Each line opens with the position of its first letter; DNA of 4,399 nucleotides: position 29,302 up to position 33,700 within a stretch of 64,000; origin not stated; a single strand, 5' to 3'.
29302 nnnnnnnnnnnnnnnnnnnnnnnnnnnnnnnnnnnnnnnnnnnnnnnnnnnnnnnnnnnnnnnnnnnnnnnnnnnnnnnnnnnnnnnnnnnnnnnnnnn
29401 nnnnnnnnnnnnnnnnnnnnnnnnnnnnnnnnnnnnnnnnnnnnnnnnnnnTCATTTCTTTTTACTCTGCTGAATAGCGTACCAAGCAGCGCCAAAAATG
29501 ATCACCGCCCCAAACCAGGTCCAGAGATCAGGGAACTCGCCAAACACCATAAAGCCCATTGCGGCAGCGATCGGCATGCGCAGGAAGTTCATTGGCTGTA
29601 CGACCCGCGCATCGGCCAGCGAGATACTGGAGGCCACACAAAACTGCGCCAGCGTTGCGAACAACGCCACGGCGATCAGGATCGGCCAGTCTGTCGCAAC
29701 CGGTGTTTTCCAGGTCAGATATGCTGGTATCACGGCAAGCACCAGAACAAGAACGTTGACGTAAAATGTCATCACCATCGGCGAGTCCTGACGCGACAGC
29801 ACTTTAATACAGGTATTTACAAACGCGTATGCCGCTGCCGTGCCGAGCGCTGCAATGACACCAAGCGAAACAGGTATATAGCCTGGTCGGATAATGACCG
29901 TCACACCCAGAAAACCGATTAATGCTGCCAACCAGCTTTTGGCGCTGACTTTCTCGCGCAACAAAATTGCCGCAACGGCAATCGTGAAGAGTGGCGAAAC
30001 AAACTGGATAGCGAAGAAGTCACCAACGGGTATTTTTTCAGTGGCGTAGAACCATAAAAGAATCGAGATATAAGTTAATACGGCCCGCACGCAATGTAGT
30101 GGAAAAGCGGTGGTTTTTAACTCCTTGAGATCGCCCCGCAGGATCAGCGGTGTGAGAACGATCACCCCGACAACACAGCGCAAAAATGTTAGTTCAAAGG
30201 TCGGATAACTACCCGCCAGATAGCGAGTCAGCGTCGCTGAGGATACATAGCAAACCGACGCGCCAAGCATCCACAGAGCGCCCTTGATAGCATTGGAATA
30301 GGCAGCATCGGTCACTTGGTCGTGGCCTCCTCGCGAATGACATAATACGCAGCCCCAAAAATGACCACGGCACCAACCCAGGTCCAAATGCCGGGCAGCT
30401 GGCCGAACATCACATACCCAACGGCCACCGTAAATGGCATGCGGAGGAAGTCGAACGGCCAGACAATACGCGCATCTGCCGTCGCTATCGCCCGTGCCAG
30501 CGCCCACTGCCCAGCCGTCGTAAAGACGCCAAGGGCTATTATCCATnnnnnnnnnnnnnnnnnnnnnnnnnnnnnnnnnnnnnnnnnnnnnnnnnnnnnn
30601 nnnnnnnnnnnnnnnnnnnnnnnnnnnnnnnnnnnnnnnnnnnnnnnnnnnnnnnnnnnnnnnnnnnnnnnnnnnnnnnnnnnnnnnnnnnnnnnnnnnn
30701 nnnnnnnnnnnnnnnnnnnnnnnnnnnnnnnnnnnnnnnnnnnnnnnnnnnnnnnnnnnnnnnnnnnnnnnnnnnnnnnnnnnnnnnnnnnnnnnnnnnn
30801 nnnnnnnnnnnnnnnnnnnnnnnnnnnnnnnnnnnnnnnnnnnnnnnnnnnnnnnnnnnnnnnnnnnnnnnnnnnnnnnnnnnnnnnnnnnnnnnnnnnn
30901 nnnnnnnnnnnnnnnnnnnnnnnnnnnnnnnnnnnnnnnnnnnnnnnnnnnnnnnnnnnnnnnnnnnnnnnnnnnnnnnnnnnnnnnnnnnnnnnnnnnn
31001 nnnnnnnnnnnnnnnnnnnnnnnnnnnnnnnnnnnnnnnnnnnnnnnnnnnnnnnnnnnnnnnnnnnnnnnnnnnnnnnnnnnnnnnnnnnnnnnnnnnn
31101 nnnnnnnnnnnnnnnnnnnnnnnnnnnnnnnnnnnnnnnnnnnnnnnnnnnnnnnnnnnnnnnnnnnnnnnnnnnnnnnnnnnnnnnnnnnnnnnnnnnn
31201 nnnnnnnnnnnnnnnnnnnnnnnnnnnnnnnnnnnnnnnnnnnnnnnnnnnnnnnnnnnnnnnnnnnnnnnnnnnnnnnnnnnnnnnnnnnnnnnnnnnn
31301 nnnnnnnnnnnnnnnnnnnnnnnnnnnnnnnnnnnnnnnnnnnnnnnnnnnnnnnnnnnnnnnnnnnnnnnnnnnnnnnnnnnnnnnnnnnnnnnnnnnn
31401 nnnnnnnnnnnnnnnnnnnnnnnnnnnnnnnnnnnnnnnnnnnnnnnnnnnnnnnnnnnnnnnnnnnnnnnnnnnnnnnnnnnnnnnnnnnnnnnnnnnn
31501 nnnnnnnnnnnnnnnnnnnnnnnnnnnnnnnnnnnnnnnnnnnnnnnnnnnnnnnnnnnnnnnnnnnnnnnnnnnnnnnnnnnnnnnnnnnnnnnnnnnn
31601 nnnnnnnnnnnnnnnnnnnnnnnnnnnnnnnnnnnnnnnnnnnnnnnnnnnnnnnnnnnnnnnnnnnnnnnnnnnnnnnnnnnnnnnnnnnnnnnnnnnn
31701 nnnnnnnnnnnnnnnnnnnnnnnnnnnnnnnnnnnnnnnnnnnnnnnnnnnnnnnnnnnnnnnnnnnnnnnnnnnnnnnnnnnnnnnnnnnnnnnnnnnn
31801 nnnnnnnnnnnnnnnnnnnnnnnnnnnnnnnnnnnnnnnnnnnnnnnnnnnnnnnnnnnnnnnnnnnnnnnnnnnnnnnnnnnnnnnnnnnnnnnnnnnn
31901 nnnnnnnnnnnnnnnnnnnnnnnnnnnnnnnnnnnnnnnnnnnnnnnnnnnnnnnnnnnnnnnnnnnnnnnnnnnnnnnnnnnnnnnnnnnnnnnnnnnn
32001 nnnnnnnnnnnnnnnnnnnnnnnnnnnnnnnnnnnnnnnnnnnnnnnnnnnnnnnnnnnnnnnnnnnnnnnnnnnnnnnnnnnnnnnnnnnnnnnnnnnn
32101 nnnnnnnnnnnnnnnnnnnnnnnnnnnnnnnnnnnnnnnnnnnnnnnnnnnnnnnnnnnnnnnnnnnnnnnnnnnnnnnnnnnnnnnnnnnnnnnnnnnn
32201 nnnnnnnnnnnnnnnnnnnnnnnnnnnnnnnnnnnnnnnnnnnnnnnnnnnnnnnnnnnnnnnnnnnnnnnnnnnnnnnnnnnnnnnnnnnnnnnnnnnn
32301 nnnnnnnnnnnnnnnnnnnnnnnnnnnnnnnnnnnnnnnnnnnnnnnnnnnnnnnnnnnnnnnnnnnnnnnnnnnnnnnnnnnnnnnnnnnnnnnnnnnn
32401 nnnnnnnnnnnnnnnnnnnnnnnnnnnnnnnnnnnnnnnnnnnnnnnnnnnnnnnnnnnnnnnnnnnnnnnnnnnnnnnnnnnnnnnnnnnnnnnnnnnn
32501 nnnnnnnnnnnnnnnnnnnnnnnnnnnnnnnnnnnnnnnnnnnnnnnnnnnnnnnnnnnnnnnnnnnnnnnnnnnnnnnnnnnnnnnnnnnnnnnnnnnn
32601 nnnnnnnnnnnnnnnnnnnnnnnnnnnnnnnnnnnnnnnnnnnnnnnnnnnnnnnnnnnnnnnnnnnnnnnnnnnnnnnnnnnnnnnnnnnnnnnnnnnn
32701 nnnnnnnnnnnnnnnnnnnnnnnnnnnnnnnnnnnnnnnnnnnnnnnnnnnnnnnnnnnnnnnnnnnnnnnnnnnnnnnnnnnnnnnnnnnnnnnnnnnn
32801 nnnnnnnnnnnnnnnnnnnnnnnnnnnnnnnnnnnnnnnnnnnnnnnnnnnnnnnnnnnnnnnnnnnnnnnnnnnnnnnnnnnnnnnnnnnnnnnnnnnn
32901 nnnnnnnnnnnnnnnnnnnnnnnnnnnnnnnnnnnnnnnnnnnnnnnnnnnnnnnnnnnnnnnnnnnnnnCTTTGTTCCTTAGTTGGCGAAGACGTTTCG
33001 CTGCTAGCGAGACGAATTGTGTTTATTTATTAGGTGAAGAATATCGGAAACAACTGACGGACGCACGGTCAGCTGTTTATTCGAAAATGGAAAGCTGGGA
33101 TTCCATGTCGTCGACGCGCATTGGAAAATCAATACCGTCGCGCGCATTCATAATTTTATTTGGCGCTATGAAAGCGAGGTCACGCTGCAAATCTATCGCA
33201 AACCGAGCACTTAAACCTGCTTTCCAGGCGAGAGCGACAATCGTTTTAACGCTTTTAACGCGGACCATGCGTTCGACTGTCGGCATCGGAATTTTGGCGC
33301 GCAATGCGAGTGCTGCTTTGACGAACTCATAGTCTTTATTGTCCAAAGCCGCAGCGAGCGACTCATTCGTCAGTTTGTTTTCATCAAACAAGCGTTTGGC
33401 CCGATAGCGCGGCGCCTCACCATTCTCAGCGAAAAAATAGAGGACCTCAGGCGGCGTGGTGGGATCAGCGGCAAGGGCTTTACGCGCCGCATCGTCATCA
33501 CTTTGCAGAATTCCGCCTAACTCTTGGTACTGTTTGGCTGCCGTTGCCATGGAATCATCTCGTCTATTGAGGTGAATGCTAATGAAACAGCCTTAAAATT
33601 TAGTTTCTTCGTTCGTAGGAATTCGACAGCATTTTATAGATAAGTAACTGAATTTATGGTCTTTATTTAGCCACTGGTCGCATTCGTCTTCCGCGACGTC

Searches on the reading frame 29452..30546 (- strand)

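Call 76: search_protein_families(library=pfam, proteins=[window:29452-30546:-], max_evalue=0.00001)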
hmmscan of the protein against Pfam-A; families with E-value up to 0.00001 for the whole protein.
window:29452-30546:- (364 aa): 1 family
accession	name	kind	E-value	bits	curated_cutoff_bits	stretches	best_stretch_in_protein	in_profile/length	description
PF00892.27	EamA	-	1.5e-34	119.6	28.2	2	88-219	2-134/135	EamA-like transporter family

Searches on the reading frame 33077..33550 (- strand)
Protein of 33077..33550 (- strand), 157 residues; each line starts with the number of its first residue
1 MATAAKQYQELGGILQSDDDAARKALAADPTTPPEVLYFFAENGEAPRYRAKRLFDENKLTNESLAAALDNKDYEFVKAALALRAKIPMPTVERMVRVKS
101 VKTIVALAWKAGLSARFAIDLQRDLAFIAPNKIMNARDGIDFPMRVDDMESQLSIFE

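Call 24: search_protein_families(library=pfam, proteins=[window:33077-33550:-], max_evalue=0.00001)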
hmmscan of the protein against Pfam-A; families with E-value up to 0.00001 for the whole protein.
window:33077-33550:- (157 aa): 1 family
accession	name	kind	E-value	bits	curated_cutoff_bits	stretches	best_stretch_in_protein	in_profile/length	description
PF10098.14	DUF2336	-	3.8e-11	43.4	34.6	1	43-118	145-219/262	Uncharacterised protein conserved in bacteria (DUF2336)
